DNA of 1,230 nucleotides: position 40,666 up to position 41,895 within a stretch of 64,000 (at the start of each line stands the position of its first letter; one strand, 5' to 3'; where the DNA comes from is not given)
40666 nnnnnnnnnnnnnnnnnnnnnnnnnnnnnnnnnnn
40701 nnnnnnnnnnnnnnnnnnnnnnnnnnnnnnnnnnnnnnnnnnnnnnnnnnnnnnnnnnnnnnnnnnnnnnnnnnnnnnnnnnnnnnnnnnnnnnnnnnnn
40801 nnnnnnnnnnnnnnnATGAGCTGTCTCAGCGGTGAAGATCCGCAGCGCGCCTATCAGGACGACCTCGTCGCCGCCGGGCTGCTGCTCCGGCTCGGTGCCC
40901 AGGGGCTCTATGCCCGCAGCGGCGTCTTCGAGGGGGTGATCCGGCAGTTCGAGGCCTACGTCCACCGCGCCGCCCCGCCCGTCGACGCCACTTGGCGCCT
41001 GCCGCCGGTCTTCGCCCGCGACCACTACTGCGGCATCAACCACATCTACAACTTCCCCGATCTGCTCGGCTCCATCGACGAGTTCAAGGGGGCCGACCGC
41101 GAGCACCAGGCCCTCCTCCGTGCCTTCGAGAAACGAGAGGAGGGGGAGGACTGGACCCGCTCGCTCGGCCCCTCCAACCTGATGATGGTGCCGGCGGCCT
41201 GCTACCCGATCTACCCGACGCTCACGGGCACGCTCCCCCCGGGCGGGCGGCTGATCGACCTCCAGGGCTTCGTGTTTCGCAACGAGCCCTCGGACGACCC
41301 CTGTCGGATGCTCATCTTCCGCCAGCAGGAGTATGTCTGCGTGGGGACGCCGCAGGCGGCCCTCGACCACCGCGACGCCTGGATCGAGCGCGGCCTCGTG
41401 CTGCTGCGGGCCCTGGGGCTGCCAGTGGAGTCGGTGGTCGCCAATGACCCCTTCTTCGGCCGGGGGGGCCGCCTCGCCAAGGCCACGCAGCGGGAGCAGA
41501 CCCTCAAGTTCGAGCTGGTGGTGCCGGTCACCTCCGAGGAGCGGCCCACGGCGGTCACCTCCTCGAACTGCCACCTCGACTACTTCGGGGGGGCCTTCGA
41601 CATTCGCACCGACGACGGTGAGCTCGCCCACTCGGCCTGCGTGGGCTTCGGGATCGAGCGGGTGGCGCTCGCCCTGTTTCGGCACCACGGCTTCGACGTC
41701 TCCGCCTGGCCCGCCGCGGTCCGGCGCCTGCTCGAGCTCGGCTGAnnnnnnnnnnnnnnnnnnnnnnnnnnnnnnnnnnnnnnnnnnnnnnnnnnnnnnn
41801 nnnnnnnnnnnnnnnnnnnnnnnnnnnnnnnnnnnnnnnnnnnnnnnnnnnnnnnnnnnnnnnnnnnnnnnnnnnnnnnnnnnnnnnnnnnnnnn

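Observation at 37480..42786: Carrier-protein aminoacylation cassette (aaRS-like ligase, ACP, ACAD-like flavoenzyme, DUF1839-like protein, tandem hydrolase) attached to a Wzx/Wzy polysaccharide locus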

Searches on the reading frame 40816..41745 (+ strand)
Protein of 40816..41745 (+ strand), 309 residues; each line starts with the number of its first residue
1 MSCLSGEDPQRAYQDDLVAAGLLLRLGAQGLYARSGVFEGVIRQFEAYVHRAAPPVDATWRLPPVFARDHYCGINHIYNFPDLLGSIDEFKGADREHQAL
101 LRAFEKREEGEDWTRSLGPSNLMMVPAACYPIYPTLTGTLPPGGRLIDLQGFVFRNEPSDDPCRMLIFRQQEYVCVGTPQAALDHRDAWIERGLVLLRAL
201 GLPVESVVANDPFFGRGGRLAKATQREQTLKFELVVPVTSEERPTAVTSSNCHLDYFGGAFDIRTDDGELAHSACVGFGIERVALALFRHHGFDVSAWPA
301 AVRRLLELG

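Call 5: search_protein_families(library=pfam, proteins=[window:40816-41745:+], max_evalue=0.01)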
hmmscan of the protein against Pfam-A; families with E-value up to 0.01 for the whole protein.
window:40816-41745:+ (309 aa): 1 family
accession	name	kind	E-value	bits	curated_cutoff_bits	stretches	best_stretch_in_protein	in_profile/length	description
PF00587.30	tRNA-synt_2b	-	0.00033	21.2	29.3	1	152-289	44-177/179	tRNA synthetase class II core domain (G, H, P, S and T)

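Call 6: search_protein_families(library=ncbifam, proteins=[window:40816-41745:+], max_evalue=0.01)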
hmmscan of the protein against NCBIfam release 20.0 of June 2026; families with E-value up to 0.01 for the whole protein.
window:40816-41745:+ (309 aa): 3 families
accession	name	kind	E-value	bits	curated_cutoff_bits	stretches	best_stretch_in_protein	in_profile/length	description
NF005479.0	PRK07080.1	equivalog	2.4e-119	398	357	1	8-307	17-316/318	amino acid--[acyl-carrier-protein] ligase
NF002120.0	PRK00960.1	equivalog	7.4e-17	61.1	611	1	120-304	309-503/518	serine--tRNA ligase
TIGR00415.1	serS_MJ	equivalog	4e-11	42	489.55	1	122-304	309-500/518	serine--tRNA ligase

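Call 22: find_homologous_proteins(query=window:40816-41745:+, max_evalue=1e-10)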
Query window:40816-41745:+ (309 aa): 3938 proteins with E <= 1e-10 among 8000 candidates; the best 120 are listed.
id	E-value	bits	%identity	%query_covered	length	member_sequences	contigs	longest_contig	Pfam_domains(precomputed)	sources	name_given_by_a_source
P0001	2.7e-210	715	100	100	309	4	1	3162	-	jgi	jgi:seryl-tRNA synthetase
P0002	6.2e-132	457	64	98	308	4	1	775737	-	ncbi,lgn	-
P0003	2.0e-130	452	65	97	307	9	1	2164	-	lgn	-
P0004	5.8e-130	451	65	98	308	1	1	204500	-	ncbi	-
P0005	7.9e-130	450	64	97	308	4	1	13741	-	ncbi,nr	ncbi:MAG TPA: amino acid--[acyl-carrier-protein] ligase [Holophagaceae bacterium]|nr:amino acid--[ac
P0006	8.8e-130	450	63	100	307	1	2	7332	-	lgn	-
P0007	2.4e-129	449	65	98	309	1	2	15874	-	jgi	jgi:seryl-tRNA synthetase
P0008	2.8e-129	449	65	98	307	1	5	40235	-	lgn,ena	-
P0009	3.9e-129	448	65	98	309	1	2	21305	-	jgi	jgi:seryl-tRNA synthetase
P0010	4.0e-129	448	65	98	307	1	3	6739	-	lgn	-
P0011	4.6e-129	448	65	99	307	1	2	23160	-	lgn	-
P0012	6.6e-129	447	63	100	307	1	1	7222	-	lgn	-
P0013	8.0e-129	447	65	98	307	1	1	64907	-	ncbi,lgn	-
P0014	9.9e-129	447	64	98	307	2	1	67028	-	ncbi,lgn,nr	nr:amino acid--[acyl-carrier-protein] ligase [Geothrix fermentans]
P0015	1.5e-128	446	65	98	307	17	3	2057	-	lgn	-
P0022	3.0e-126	439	62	98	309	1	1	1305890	-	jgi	-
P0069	2.2e-121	423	60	100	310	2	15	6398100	PF00587.31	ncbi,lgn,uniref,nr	ncbi:amino acid--[acyl-carrier-protein] ligase [Piscinibacter gummiphilus]|uniref:Uncharacterized pr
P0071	2.5e-121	423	61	99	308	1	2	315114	-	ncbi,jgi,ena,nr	ncbi:MAG: amino acid--[acyl-carrier-protein] ligase [Abitibacteriaceae bacterium]|nr:amino acid--[ac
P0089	5.8e-120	418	61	98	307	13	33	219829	-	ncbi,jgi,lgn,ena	jgi:seryl-tRNA synthetase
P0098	1.3e-119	417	60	99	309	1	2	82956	-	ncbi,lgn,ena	-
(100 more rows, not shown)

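Call 23: search_solved_structures(query=window:40816-41745:+, max_evalue=0.001, show_alignments=2)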
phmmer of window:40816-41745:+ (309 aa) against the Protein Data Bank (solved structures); distinct sequences matched with E-value up to 0.001: 3.
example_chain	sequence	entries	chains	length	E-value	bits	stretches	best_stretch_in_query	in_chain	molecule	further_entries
4h2w_A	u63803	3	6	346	3.8e-74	252.7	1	9-307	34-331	Amino acid--[acyl-carrier-protein] ligase 1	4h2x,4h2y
3mey_A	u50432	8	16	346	1.3e-73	250.9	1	9-307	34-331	Bll0957 protein | Amino acid--[acyl-carrier-protein] ligase 1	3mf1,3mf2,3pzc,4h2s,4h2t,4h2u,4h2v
3w3s_A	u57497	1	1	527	1.4e-12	50.4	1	120-303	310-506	Type-2 serine--tRNA ligase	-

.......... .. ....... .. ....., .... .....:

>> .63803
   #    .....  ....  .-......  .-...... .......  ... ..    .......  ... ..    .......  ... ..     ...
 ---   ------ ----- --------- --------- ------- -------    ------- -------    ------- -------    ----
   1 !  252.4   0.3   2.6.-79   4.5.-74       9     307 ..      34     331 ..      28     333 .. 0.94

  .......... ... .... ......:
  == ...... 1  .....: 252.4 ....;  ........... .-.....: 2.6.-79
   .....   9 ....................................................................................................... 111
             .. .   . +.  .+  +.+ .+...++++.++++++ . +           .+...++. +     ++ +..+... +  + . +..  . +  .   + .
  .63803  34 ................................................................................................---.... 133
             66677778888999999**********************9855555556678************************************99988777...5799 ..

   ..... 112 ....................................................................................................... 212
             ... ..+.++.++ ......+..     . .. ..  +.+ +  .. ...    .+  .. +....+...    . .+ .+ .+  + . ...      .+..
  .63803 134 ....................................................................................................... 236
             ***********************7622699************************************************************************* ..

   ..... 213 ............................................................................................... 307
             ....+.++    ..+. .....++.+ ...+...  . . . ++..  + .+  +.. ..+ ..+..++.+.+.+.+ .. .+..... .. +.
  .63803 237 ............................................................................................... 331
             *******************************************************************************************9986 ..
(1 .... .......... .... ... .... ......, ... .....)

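Call 25: find_related_loci(query=A1, collection=genome_contigs, flank=10000)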
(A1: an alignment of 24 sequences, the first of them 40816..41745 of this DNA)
Query A1 (309 aa) in genome_contigs; peptide patterns used: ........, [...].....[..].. (x = any residue, [..] = any of these).
600 stretches matched a pattern (row limit reached: there are more); 590 encode a relative of the query (tblastn E <= 1e-3); the best 80 are kept; 80 distinct loci.
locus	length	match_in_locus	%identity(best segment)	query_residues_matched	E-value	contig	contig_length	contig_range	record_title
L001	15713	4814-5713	64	8-309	5e-133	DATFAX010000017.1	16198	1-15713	MAG TPA_asm: Holophagaceae bacterium isolate SMAG_U8513 k141_308531, whole genome shotgun sequence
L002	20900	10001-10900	65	8-309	4e-131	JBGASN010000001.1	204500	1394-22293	MAG: Holophagaceae bacterium isolate MAG_MBR_H10.4 MBRH10-4_opera_contig_274, whole genome shotgun sequence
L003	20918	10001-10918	60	4-308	2e-121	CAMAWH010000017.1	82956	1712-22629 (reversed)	MAG: Klebsiella pneumoniae isolate MaH-04nov19-8 genome assembly, contig: MaH-04nov19-C442, whole genome shotgun sequenc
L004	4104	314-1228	58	3-308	7e-123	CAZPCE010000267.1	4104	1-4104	MAG TPA_asm: uncultured Arenimonas sp. isolate SRP170004_co1_70 genome assembly, contig: NODE_36576_length_4104_cov_5.38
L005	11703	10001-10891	61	11-308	3e-120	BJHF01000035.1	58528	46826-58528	Deltaproteobacteria bacterium LBMAG_Deltaproteobacteria_hypo.bin1 DNA, sequence035, whole genome shotgun sequence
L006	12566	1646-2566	58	3-308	1e-117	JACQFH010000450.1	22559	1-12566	MAG: Planctomycetia bacterium isolate NC_groundwater_1042_Pr1_S-0.65um_63_10 Montesol18_Sp65_coassembly_scaffold_1076479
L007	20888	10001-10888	58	12-308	8e-116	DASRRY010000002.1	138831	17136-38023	MAG TPA_asm: Usitatibacter sp. isolate SMAG_U5202 k141_634843, whole genome shotgun sequence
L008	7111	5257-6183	54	1-308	3e-115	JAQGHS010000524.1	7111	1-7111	MAG: Planctomycetaceae bacterium isolate RYN_439 scaffold_1270917, whole genome shotgun sequence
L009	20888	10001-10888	59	11-308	2e-115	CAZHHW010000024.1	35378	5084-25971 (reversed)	MAG TPA_asm: uncultured Gammaproteobacteria bacterium isolate SRP193066_co2_437 genome assembly, contig: NODE_589_length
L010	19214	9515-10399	58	12-308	1e-114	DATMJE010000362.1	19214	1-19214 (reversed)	MAG TPA_asm: Usitatibacter sp. isolate SMAG_U13560 k141_53370, whole genome shotgun sequence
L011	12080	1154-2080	57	1-308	2e-114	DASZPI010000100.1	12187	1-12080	MAG TPA_asm: Pirellulales bacterium isolate SMAG_U5967 k141_663571, whole genome shotgun sequence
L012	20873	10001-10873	61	16-308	2e-113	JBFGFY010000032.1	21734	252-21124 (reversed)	MAG: Longimicrobiales bacterium isolate Mix_sand02.2020.12.G.54 k141_177642_length_21734_cov_19.2122, whole genome shotg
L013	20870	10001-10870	59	17-308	2e-113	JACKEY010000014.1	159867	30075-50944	MAG: Alphaproteobacteria bacterium isolate HK-STAS-MYXO-46 HK-STAS-MYXO-46_14, whole genome shotgun sequence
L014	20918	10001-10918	58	1-308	6e-113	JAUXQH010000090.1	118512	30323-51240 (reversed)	MAG: Pseudomonadota bacterium isolate C12_concoct.bin.32 C12_k141_138105, whole genome shotgun sequence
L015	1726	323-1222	57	7-308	1e-120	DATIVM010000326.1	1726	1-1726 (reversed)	MAG TPA_asm: Usitatibacter sp. isolate SMAG_U16007 k141_853119, whole genome shotgun sequence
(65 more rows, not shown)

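Call 32: find_encoding_contigs(protein=P0069, flank=10000, max_places=2)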
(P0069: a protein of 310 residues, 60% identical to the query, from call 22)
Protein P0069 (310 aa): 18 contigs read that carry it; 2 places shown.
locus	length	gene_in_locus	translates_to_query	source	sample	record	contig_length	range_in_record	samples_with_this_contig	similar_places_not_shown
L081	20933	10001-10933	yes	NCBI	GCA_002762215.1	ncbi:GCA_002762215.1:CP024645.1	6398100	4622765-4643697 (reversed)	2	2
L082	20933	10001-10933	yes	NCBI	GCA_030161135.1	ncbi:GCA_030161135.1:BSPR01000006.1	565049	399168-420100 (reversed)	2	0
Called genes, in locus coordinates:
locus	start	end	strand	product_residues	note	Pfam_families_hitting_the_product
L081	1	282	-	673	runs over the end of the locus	PF00753:Lactamase_B, PF12706:Lactamase_B_2 (weak), PF14863:Alkyl_sulf_dimr, PF14864:Alkyl_sulf_C, PF02036:SCP2 (weak)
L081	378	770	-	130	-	PF00072:Response_reg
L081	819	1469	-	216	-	PF00072:Response_reg, PF00196:GerE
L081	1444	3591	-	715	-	PF00512:HisKA, PF02518:HATPase_c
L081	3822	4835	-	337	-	PF00106:adh_short (weak), PF01073:3Beta_HSD, PF01370:Epimerase, PF02719:Polysacc_synt_2, PF04321:RmlD_sub_bind, PF13460:NAD_binding_10 (weak), PF16363:GDP_Man_Dehyd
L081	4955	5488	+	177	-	-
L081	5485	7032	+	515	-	PF03109:ABC1, PF27536:UbiB_helical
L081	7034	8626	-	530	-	PF01757:Acyl_transf_3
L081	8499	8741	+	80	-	PF00550:PP-binding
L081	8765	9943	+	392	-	PF02771:Acyl-CoA_dh_N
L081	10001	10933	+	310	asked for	PF00587:tRNA-synt_2b (faint)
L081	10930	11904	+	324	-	PF08893:DUF1839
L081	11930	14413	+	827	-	PF22666:Glyco_hydro_2_N2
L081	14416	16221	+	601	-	PF12697:Abhydrolase_6 (faint), PF00561:Abhydrolase_1 (faint), PF12146:Hydrolase_4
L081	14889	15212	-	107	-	-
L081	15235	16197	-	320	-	-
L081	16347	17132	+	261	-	PF00106:adh_short, PF01370:Epimerase, PF08659:KR, PF23441:SDR (weak), PF13561:adh_short_C2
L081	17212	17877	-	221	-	-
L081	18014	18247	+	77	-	-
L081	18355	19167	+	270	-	PF00182:Glyco_hydro_19, PF01471:PG_binding_1, PF09374:PG_binding_3 (faint)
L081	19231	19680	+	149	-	PF00583:Acetyltransf_1, PF13673:Acetyltransf_10, PF13508:Acetyltransf_7, PF13527:Acetyltransf_9 (weak)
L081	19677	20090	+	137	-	PF12680:SnoaL_2, PF07366:SnoaL (weak)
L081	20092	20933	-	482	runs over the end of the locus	PF26769:HAMP_PhoQ, PF00512:HisKA, PF02518:HATPase_c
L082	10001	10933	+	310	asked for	PF00587:tRNA-synt_2b (faint)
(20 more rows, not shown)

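Call 39: find_encoding_contigs(protein=P0002, flank=10000, max_places=1)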
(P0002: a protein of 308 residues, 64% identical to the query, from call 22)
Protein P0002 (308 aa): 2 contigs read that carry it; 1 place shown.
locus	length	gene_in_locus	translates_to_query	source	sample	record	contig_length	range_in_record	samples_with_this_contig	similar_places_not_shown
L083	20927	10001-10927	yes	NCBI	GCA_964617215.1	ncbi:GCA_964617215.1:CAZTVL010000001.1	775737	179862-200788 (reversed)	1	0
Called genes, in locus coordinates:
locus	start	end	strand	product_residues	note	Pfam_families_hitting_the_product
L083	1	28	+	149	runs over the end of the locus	PF02050:FliJ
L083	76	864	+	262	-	PF00892:EamA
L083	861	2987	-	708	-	PF00384:Molybdopterin, PF01568:Molydop_binding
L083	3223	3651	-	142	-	-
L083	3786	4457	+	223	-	-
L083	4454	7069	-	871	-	PF00133:tRNA-synt_1, PF09334:tRNA-synt_1g (weak), PF13603:tRNA-synt_1_2, PF09334:tRNA-synt_1g, PF08264:Anticodon_1, PF10458:Val_tRNA-synt_C (weak)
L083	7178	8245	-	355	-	PF08668:HDOD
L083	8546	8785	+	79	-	PF00550:PP-binding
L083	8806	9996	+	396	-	PF02771:Acyl-CoA_dh_N, PF00441:Acyl-CoA_dh_1 (weak)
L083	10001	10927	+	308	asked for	-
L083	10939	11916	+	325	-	PF08893:DUF1839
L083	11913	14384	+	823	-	PF22666:Glyco_hydro_2_N2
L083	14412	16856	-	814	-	PF00989:PAS (weak), PF08448:PAS_4 (weak), PF13188:PAS_8 (faint), PF01590:GAF, PF13185:GAF_2, PF00989:PAS (weak), PF02518:HATPase_c, PF00072:Response_reg, +3 more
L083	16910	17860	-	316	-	PF04055:Radical_SAM, PF06968:BATS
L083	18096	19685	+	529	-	PF02203:TarH, PF12729:4HB_MCP_1, PF00015:MCPsignal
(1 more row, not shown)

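Call 40: find_encoding_contigs(protein=P0022, flank=10000, max_places=1)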
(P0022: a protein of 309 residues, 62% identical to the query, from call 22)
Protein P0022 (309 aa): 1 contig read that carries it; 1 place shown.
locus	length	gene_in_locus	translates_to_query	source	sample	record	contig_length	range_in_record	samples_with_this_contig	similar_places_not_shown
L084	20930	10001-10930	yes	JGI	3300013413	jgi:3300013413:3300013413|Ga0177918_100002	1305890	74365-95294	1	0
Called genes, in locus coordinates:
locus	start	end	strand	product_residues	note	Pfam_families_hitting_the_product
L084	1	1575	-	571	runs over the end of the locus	PF00733:Asn_synthase (faint)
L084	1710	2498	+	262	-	PF10096:DUF2334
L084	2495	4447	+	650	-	PF13439:Glyco_transf_4, PF13579:Glyco_trans_4_4, PF00534:Glycos_transf_1, PF13524:Glyco_trans_1_2 (weak), PF13692:Glyco_trans_1_4, PF10096:DUF2334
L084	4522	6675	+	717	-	PF13439:Glyco_transf_4, PF13579:Glyco_trans_4_4, PF20706:GT4-conflict (weak), PF00534:Glycos_transf_1, PF13692:Glyco_trans_1_4, PF01522:Polysacc_deac_1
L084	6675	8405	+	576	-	-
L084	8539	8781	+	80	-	PF00550:PP-binding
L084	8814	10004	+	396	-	PF02771:Acyl-CoA_dh_N, PF00441:Acyl-CoA_dh_1 (faint)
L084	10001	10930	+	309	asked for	-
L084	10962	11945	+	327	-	PF08893:DUF1839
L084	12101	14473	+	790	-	PF22666:Glyco_hydro_2_N2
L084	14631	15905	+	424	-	PF03721:UDPG_MGDP_dh_N, PF00984:UDPG_MGDP_dh, PF03720:UDPG_MGDP_dh_C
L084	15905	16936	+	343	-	PF01073:3Beta_HSD, PF01370:Epimerase, PF02719:Polysacc_synt_2, PF04321:RmlD_sub_bind (weak), PF07993:NAD_binding_4 (weak), PF16363:GDP_Man_Dehyd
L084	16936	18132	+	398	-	PF13439:Glyco_transf_4, PF13579:Glyco_trans_4_4, PF20706:GT4-conflict (weak), PF00534:Glycos_transf_1, PF13692:Glyco_trans_1_4, PF13524:Glyco_trans_1_2 (weak)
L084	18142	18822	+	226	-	PF13649:Methyltransf_25 (weak)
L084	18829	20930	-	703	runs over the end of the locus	PF02706:Wzz, PF23607:WZC_N, PF13807:GNVR, PF01656:CbiA (weak), PF10609:ParA (weak), PF13614:AAA_31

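Call 41: find_encoding_contigs(protein=P0001, flank=10000, max_places=3)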
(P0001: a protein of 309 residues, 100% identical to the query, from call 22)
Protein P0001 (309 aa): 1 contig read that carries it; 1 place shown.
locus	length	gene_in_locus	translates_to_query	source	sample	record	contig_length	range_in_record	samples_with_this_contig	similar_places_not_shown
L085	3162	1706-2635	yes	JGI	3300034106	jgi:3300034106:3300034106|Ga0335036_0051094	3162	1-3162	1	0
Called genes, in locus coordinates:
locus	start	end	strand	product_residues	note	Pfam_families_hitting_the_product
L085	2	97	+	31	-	?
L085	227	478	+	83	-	PF00550:PP-binding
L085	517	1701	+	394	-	PF02771:Acyl-CoA_dh_N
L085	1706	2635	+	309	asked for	-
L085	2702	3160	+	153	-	?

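Call 42: find_encoding_contigs(protein=P0098, flank=10000, max_places=1)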
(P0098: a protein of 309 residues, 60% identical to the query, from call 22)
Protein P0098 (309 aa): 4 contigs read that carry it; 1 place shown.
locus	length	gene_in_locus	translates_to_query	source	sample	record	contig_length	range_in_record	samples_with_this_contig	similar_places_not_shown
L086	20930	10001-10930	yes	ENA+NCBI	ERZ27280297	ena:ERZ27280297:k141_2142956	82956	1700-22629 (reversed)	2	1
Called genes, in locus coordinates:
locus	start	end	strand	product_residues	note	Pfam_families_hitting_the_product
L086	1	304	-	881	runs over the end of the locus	PF05228:CHASE4, PF08448:PAS_4 (faint), PF13426:PAS_9 (weak), PF00990:GGDEF, PF00563:EAL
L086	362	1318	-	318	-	PF01073:3Beta_HSD, PF01370:Epimerase, PF02719:Polysacc_synt_2, PF04321:RmlD_sub_bind, PF07993:NAD_binding_4, PF16363:GDP_Man_Dehyd, PF13460:NAD_binding_10 (weak)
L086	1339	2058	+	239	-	PF00483:NTP_transferase, PF12804:NTP_transf_3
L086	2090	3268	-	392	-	PF11583:AurF (faint)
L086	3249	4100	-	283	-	PF12974:Phosphonate-bd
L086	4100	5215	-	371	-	PF02771:Acyl-CoA_dh_N, PF02770:Acyl-CoA_dh_M, PF00441:Acyl-CoA_dh_1, PF08028:Acyl-CoA_dh_2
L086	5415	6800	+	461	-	PF00657:Lipase_GDSL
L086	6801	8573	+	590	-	-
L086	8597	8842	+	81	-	PF00550:PP-binding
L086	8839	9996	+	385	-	PF02771:Acyl-CoA_dh_N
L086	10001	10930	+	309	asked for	-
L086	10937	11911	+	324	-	PF08893:DUF1839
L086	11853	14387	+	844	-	PF22666:Glyco_hydro_2_N2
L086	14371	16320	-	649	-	PF13469:Sulfotransfer_3 (faint), PF13439:Glyco_transf_4, PF13579:Glyco_trans_4_4, PF20706:GT4-conflict, PF00534:Glycos_transf_1, PF13692:Glyco_trans_1_4, PF13524:Glyco_trans_1_2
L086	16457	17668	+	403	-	PF13439:Glyco_transf_4, PF13477:Glyco_trans_4_2 (weak), PF13579:Glyco_trans_4_4, PF20706:GT4-conflict, PF00534:Glycos_transf_1, PF13692:Glyco_trans_1_4, PF13524:Glyco_trans_1_2 (weak)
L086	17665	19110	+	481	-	PF13727:CoA_binding_3, PF02397:Bac_transf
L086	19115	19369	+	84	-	PF01522:Polysacc_deac_1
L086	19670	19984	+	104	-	PF11959:DUF3473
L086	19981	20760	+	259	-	PF00551:Formyl_trans_N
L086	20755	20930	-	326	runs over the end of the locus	PF01522:Polysacc_deac_1 (weak)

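Call 43: find_encoding_contigs(protein=P0071, flank=10000, max_places=1)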
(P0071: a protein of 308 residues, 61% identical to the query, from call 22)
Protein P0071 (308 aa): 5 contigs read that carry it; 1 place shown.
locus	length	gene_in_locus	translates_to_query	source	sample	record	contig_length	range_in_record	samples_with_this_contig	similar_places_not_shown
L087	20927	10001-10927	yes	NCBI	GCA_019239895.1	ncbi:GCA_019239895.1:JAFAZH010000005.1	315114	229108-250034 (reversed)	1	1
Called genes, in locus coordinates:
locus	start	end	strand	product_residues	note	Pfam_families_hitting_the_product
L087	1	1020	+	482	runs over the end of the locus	PF22244:GCE_fung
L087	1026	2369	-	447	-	PF01408:GFO_IDH_MocA, PF19051:GFO_IDH_MocA_C2, PF02894:GFO_IDH_MocA_C (faint), PF22725:GFO_IDH_MocA_C3 (weak)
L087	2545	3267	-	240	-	-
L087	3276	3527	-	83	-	-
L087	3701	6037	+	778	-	PF25182:NonGDSL (weak), PF13472:Lipase_GDSL_2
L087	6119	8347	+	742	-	PF20581:DUF6785, PF20580:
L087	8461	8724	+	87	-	PF00550:PP-binding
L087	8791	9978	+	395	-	PF02771:Acyl-CoA_dh_N, PF00441:Acyl-CoA_dh_1 (weak)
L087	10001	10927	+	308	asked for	-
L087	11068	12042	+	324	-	PF08893:DUF1839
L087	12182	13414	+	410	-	PF16317:Glyco_hydro_99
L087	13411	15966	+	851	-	PF22666:Glyco_hydro_2_N2, PF17753:Ig_mannosidase (weak)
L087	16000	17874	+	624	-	PF00561:Abhydrolase_1 (faint), PF01738:DLH (faint), PF12146:Hydrolase_4, PF20408:Abhydrolase_11 (faint), PF12146:Hydrolase_4, PF12697:Abhydrolase_6 (weak)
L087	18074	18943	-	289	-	PF01261:AP_endonuc_2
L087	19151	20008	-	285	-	PF01261:AP_endonuc_2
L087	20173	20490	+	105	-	PF05336:rhaM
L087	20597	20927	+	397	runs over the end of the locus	PF01261:AP_endonuc_2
